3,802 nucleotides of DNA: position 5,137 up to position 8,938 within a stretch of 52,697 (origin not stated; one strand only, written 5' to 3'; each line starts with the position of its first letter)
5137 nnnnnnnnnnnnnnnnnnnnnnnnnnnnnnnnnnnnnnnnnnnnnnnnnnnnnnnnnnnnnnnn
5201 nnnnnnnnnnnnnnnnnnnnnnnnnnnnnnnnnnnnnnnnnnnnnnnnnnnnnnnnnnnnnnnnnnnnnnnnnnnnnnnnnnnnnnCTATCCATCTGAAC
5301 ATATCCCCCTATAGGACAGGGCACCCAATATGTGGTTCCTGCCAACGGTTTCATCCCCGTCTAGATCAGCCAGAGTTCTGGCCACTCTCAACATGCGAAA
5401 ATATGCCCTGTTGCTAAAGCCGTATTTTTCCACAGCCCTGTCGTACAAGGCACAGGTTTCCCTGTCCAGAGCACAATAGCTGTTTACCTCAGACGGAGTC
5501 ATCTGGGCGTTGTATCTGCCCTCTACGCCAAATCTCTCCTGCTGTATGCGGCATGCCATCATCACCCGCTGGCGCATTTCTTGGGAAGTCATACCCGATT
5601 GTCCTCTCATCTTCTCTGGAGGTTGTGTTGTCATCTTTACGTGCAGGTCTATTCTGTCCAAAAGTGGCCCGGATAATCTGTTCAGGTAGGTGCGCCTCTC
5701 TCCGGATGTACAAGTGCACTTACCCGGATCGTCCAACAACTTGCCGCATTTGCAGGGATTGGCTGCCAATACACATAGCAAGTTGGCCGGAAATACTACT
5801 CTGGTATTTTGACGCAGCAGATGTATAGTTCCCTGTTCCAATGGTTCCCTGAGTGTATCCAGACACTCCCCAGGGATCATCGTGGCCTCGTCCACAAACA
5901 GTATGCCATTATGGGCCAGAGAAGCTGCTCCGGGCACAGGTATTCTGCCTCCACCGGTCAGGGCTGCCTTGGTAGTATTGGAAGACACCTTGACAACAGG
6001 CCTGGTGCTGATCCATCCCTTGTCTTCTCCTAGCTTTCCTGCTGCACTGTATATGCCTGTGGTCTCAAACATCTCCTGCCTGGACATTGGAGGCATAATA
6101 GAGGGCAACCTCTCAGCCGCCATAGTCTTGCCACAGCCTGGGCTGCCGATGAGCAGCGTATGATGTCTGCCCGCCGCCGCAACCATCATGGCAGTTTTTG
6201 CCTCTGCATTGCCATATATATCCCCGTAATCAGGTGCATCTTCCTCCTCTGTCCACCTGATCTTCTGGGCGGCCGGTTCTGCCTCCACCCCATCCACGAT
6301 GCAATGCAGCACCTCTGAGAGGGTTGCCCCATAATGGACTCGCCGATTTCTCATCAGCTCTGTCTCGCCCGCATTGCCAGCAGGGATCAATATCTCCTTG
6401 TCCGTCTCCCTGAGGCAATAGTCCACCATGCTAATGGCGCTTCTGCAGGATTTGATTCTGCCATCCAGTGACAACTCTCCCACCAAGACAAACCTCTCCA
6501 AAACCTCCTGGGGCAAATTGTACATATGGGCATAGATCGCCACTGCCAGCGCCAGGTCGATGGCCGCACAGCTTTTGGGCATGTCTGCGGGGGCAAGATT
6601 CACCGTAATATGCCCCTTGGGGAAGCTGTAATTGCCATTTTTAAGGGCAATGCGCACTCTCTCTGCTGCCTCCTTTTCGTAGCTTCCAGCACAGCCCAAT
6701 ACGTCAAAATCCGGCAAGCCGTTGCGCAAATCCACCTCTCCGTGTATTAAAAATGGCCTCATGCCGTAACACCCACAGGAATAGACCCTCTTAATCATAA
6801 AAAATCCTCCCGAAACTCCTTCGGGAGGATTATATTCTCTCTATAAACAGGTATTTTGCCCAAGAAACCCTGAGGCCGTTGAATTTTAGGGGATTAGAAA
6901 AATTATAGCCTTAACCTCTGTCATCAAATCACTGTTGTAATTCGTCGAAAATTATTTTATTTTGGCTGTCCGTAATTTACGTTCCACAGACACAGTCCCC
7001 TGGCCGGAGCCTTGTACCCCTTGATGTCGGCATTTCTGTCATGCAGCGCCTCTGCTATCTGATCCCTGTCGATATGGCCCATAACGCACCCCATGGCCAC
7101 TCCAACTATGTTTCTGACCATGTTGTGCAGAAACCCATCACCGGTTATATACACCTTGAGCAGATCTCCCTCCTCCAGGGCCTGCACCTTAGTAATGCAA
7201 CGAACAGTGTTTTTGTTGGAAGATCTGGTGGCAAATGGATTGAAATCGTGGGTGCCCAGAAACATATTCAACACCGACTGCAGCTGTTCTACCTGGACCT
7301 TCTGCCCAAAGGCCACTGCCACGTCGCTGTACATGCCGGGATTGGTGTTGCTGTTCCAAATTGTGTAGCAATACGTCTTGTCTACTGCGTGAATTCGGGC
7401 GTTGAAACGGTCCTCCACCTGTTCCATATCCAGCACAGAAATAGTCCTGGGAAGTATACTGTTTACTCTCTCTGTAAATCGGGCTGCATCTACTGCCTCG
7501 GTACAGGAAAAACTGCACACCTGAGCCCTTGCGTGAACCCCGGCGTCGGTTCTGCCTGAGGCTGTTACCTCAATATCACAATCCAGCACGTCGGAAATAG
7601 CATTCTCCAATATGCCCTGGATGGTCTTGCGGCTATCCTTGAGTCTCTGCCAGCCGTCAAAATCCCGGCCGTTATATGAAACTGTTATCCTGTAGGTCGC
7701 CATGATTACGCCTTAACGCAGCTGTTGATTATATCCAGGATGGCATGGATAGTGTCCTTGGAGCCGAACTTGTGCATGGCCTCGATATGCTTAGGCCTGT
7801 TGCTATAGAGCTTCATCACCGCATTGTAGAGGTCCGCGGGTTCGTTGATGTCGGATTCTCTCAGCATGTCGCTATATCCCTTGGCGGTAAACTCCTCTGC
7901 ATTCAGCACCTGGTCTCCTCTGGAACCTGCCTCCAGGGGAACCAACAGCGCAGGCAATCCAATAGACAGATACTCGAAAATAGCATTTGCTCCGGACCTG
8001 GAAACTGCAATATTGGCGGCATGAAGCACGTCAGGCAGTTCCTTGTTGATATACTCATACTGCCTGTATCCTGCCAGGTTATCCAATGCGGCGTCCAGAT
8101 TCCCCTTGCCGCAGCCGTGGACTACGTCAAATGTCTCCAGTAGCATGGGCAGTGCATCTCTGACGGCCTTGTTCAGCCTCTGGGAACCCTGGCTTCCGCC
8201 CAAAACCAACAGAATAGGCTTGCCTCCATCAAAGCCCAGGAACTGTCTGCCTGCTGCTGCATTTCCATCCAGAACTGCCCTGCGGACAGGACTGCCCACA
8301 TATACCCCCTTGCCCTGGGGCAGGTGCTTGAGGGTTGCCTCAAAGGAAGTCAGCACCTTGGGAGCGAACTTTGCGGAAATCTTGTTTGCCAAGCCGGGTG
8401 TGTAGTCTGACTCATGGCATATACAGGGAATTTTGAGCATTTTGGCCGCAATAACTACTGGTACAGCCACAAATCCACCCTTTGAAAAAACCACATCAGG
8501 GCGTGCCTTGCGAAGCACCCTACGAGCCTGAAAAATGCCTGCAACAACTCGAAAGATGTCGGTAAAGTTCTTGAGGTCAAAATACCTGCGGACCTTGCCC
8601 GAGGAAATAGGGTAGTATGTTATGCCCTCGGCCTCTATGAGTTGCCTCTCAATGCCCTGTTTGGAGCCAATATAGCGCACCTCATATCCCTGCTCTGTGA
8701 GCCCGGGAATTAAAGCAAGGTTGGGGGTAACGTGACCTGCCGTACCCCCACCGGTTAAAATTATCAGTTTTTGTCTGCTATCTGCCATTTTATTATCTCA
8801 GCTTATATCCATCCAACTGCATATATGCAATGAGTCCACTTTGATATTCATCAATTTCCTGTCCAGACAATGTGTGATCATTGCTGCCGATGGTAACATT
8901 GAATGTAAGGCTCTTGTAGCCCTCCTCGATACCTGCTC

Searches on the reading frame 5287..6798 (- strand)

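Call 95: search_protein_families(library=pfam, proteins=[window:5287-6798:-], max_evalue=0.0001)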
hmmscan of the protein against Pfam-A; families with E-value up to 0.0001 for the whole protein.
window:5287-6798:- (503 aa): 5 families
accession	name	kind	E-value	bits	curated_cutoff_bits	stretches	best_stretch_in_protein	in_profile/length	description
PF01078.27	Mg_chelatase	-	5.5e-72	242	20.3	1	190-395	1-205/207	Magnesium chelatase, subunit ChlI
PF13541.12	ChlI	-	2.3e-31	108.6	27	1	21-142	2-121/121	Subunit ChlI of Mg-chelatase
PF13335.12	Mg_chelatase_C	-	7.7e-29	100.6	26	1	403-497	2-94/94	Magnesium chelatase, subunit ChlI C-terminal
PF07728.20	AAA_5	-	8.3e-10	39.2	22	0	270-350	32-125/139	AAA domain (dynein-related subfamily)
PF00493.29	MCM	-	9.1e-05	22.1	23.3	0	209-349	55-174/224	MCM P-loop domain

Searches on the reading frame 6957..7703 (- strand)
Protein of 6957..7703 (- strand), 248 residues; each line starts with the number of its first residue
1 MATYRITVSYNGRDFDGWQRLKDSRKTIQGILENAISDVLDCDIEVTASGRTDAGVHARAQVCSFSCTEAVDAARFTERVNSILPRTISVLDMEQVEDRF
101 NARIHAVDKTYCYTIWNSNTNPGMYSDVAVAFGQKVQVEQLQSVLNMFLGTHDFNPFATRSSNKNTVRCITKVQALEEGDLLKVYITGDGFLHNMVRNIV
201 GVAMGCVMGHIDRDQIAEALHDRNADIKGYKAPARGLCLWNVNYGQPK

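Call 95: search_protein_families(library=pfam, proteins=[window:6957-7703:-], max_evalue=0.0001)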
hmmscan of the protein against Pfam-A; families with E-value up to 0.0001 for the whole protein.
window:6957-7703:- (248 aa): 1 family
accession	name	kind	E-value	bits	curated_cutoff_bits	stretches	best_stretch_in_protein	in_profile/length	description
PF01416.25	PseudoU_synth_1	-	2.3e-36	125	23.3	2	146-244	3-107/108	tRNA pseudouridine synthase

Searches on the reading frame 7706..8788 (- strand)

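Call 95: search_protein_families(library=pfam, proteins=[window:7706-8788:-], max_evalue=0.0001)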
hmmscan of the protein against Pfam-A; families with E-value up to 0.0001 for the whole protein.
window:7706-8788:- (360 aa): 4 families
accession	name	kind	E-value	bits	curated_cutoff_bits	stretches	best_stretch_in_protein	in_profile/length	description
PF03033.26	Glyco_transf_28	-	3.8e-44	150.6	26.2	1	9-146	1-138/139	Glycosyltransferase family 28 N-terminal domain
PF04101.22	Glyco_tran_28_C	-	9.4e-32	110.8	22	1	193-345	2-161/166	Glycosyltransferase family 28 C-terminal domain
PF13579.12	Glyco_trans_4_4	-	6.4e-08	33.5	29.7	1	25-132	9-107/158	Glycosyl transferase 4-like domain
PF13439.12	Glyco_transf_4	-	1.4e-06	28.8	28.5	1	25-125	10-102/170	Glycosyltransferase Family 4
